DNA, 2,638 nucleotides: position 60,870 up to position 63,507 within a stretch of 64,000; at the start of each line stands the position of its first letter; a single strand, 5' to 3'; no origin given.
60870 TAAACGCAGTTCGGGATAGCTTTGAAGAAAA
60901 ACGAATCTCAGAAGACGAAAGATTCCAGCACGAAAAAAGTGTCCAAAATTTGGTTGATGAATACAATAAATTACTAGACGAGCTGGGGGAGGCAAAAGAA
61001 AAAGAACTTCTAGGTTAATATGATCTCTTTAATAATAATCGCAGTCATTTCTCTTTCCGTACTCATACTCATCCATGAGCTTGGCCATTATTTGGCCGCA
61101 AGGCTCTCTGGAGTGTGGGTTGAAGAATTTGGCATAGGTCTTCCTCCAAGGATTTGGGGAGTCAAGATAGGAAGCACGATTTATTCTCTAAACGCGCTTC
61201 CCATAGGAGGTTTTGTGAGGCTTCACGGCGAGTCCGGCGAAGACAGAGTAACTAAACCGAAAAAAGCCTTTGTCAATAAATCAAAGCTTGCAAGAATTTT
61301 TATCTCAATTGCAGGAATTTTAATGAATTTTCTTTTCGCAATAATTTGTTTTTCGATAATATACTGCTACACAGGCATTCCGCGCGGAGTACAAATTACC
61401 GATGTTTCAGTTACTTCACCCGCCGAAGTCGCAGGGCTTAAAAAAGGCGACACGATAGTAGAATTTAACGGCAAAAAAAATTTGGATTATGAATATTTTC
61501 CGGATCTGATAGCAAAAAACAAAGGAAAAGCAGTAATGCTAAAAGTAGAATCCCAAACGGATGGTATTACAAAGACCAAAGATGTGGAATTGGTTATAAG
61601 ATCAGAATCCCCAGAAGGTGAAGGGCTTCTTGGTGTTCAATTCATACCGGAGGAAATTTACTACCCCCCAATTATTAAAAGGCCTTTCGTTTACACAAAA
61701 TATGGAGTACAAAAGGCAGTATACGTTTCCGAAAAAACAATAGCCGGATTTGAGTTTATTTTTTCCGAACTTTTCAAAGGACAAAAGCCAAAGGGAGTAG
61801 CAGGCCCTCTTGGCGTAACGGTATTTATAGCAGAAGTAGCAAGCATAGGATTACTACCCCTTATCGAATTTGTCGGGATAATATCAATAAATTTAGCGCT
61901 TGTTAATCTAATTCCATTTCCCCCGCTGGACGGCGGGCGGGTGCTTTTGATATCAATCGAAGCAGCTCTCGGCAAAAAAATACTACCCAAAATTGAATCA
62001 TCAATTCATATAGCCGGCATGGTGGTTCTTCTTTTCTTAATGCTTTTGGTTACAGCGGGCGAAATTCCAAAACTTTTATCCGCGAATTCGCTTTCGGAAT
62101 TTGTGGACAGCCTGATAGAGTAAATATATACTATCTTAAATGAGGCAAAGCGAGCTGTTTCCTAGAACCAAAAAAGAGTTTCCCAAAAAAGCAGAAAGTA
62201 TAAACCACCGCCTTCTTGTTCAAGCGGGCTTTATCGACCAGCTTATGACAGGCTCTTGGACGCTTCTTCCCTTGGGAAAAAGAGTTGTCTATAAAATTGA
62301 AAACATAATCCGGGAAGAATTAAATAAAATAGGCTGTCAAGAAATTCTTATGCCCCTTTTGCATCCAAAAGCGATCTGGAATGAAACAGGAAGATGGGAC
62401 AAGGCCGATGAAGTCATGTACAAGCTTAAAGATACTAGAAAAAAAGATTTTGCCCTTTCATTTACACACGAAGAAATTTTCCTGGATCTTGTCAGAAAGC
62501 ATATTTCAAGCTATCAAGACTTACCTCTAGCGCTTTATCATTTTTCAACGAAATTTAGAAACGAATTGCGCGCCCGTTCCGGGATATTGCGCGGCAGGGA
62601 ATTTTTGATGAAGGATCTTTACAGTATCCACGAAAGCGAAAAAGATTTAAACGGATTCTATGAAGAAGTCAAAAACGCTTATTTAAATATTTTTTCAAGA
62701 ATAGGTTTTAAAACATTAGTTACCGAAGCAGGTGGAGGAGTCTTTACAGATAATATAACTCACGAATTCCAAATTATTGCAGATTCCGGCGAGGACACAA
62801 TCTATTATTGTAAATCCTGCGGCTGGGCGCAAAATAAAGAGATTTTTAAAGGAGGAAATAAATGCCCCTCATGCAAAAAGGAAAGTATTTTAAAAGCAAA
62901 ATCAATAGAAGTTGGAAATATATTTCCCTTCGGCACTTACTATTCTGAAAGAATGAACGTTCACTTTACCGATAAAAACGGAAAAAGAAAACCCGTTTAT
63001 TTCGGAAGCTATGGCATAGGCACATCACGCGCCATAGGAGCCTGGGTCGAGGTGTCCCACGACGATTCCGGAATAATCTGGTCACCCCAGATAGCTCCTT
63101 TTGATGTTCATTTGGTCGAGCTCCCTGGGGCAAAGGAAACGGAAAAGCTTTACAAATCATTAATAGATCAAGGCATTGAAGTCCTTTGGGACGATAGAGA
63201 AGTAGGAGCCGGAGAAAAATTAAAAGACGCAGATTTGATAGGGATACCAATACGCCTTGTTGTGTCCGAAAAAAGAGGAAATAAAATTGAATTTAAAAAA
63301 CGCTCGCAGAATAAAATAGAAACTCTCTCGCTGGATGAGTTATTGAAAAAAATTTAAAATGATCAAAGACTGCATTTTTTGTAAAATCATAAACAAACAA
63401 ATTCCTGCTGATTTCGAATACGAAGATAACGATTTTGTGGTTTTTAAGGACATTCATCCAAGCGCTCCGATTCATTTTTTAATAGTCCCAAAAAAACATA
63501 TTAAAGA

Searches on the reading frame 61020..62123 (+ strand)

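Call 80: search_protein_families(library=pfam, proteins=[window:61020-62123:+], max_evalue=0.00001)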
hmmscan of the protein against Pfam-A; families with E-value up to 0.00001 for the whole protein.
window:61020-62123:+ (367 aa): 2 families
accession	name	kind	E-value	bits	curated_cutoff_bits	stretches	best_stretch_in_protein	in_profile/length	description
PF02163.28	Peptidase_M50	-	7.7e-51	173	27.2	1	8-340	2-221/221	Peptidase family M50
PF17820.7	PDZ_6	-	6.8e-08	32.6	27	1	126-177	2-53/54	PDZ domain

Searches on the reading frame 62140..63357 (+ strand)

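Call 80: search_protein_families(library=pfam, proteins=[window:62140-63357:+], max_evalue=0.00001)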
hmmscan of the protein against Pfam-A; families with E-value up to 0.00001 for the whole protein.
window:62140-63357:+ (405 aa): 2 families
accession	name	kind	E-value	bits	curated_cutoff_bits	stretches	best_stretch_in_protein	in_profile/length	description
PF00587.30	tRNA-synt_2b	-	4.9e-29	102.1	29.3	1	94-305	1-178/179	tRNA synthetase class II core domain (G, H, P, S and T)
PF03129.25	HGTP_anticodon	-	5.3e-13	49.4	21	1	333-405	17-91/94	Anticodon binding domain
